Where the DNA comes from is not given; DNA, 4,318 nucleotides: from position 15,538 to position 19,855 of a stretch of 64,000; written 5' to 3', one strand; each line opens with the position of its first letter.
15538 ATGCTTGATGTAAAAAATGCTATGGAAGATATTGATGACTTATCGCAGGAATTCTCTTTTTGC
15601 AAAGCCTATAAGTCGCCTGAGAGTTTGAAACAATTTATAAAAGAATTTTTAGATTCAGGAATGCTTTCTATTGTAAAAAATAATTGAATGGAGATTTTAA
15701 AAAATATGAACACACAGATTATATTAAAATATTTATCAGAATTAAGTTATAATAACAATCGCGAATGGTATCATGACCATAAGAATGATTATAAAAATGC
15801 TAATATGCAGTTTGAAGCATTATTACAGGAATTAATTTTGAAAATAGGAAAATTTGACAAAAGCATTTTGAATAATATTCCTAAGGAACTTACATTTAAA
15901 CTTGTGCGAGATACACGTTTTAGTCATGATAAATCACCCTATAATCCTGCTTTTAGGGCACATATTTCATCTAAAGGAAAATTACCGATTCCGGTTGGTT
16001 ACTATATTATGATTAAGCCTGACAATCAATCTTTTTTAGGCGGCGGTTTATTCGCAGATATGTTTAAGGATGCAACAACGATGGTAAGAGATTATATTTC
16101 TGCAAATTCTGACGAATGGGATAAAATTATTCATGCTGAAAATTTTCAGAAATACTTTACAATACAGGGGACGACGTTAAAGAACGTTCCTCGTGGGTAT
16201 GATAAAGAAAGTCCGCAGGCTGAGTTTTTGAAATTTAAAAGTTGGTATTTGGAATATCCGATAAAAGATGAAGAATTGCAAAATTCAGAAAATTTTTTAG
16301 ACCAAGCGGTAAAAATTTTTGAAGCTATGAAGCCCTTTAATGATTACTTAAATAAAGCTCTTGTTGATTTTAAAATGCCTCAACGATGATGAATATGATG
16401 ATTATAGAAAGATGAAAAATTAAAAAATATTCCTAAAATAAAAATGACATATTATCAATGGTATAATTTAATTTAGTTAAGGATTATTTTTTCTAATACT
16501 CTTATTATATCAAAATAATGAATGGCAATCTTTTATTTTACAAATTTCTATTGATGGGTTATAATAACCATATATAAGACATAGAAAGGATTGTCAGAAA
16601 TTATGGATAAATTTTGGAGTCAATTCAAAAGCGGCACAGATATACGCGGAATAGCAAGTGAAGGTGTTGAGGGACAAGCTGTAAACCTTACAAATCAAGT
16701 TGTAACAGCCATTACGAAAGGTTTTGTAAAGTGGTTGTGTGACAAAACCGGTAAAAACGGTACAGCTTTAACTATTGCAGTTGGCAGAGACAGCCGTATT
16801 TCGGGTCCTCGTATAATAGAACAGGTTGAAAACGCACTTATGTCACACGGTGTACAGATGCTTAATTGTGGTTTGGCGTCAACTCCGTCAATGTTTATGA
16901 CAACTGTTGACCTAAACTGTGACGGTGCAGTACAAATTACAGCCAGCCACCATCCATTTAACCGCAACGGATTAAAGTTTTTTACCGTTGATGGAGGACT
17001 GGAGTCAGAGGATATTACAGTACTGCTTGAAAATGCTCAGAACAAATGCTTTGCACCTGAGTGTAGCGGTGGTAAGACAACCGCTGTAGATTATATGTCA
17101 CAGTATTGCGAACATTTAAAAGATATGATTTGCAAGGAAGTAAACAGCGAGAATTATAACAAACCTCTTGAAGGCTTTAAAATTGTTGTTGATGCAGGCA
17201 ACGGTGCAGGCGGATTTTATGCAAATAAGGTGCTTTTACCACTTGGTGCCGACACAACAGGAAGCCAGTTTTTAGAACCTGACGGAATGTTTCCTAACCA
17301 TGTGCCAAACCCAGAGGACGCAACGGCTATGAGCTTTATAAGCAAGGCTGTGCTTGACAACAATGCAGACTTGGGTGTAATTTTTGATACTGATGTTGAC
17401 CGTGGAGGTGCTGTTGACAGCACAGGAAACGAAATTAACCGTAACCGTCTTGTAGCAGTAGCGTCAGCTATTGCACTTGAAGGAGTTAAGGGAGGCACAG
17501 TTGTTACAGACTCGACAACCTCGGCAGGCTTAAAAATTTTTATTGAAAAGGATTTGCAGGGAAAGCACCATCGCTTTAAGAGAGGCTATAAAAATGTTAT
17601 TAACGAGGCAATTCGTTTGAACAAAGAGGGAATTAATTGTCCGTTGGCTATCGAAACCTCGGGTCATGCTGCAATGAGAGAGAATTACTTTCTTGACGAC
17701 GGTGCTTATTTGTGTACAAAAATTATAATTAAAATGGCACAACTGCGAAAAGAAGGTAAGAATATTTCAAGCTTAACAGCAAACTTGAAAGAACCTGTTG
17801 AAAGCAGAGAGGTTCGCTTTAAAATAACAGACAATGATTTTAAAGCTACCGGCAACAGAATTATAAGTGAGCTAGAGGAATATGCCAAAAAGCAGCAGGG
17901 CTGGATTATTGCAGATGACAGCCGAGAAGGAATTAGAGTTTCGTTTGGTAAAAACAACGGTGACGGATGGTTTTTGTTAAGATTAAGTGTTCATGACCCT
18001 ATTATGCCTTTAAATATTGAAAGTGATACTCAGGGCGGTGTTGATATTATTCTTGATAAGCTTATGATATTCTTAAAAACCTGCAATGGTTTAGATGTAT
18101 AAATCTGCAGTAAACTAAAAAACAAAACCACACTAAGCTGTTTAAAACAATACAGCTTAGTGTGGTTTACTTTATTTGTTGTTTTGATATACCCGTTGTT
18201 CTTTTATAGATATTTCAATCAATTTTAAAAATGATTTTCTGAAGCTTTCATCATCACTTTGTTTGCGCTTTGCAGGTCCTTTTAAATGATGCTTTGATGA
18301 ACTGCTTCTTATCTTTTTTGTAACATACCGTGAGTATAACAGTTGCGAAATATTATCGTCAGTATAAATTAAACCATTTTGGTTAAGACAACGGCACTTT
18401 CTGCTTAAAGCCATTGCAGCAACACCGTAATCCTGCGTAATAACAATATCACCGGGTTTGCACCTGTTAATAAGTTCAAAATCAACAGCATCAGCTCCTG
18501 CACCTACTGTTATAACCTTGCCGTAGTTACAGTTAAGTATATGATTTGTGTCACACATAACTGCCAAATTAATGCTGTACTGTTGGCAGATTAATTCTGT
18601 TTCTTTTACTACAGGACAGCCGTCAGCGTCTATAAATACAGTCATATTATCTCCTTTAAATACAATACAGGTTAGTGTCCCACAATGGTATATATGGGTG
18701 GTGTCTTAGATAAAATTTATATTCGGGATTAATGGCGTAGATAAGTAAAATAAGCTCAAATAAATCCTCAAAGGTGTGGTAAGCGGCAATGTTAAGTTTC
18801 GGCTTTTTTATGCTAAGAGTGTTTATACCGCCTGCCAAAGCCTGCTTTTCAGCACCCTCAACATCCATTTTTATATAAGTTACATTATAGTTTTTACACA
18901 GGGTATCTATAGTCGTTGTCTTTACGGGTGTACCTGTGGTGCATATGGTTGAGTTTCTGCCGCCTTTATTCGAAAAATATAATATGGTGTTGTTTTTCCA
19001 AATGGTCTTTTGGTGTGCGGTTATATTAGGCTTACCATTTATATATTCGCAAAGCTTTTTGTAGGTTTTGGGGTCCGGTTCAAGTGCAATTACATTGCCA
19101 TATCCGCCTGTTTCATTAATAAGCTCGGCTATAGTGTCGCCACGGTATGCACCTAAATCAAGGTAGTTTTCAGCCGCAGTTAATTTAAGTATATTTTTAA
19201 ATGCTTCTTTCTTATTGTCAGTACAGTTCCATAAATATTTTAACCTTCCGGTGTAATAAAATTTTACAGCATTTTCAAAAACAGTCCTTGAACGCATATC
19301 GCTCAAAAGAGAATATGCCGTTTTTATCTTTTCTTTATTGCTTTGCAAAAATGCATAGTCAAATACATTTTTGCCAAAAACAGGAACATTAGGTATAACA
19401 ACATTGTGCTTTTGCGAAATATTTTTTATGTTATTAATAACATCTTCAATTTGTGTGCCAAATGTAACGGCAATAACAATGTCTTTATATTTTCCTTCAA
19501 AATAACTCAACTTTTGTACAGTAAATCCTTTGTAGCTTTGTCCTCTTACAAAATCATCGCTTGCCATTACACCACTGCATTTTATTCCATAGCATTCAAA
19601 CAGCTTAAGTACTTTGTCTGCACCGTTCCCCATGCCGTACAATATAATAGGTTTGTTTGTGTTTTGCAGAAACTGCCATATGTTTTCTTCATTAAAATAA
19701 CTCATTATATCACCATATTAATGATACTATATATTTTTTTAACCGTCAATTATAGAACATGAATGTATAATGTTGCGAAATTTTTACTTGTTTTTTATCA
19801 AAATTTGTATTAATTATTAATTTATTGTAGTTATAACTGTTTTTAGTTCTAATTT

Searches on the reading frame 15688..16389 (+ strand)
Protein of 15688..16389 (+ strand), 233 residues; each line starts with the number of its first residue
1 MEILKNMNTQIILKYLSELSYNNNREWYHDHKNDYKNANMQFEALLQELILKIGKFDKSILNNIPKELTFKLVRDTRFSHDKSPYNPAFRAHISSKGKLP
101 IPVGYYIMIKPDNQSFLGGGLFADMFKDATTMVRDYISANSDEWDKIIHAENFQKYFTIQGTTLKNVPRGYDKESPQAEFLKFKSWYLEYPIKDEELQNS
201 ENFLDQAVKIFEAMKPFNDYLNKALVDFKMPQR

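Call 68: search_protein_families(library=pfam, proteins=[window:15688-16389:+], max_evalue=0.001)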
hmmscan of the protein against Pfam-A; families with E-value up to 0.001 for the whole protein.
window:15688-16389:+ (233 aa): 1 family
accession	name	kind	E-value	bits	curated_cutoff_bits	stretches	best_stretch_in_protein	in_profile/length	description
PF09365.15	DUF2461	-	1.5e-59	201.9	22.8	1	12-220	2-208/208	Conserved hypothetical protein (DUF2461)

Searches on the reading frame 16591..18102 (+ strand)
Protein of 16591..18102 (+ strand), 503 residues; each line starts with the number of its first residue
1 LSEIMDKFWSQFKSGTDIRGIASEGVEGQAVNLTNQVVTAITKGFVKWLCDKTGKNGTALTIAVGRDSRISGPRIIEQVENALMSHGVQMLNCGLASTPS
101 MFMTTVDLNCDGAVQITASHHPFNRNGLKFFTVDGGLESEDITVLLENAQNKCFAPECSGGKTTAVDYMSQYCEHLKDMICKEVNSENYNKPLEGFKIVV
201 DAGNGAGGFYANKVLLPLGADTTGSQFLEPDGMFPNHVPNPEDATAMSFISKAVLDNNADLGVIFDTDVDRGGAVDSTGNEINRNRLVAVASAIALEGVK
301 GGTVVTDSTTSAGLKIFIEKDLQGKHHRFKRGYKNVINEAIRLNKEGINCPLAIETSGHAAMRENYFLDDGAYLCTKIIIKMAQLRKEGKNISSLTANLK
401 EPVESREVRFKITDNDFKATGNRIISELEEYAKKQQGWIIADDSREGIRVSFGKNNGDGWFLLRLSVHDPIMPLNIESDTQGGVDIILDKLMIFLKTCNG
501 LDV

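Call 68: search_protein_families(library=pfam, proteins=[window:16591-18102:+], max_evalue=0.001)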
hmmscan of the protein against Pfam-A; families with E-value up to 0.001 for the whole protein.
window:16591-18102:+ (503 aa): 3 families
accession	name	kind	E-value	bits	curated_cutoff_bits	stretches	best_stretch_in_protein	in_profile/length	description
PF02878.22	PGM_PMM_I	-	7e-26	91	22.5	1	17-148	8-129/138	Phosphoglucomutase/phosphomannomutase, alpha/beta/alpha domain I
PF02879.22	PGM_PMM_II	-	4.6e-22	78.9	29.3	1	171-279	2-103/103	Phosphoglucomutase/phosphomannomutase, alpha/beta/alpha domain II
PF02880.22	PGM_PMM_III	-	9.3e-11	42.3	20.7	1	285-398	3-110/115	Phosphoglucomutase/phosphomannomutase, alpha/beta/alpha domain III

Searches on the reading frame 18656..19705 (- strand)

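Call 68: search_protein_families(library=pfam, proteins=[window:18656-19705:-], max_evalue=0.001)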
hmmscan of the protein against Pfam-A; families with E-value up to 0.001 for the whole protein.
window:18656-19705:- (349 aa): 1 family
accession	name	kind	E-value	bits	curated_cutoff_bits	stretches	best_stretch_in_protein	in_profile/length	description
PF05050.19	Methyltransf_21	-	1.9e-16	61.1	22.7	1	183-316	1-159/173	Methyltransferase FkbM domain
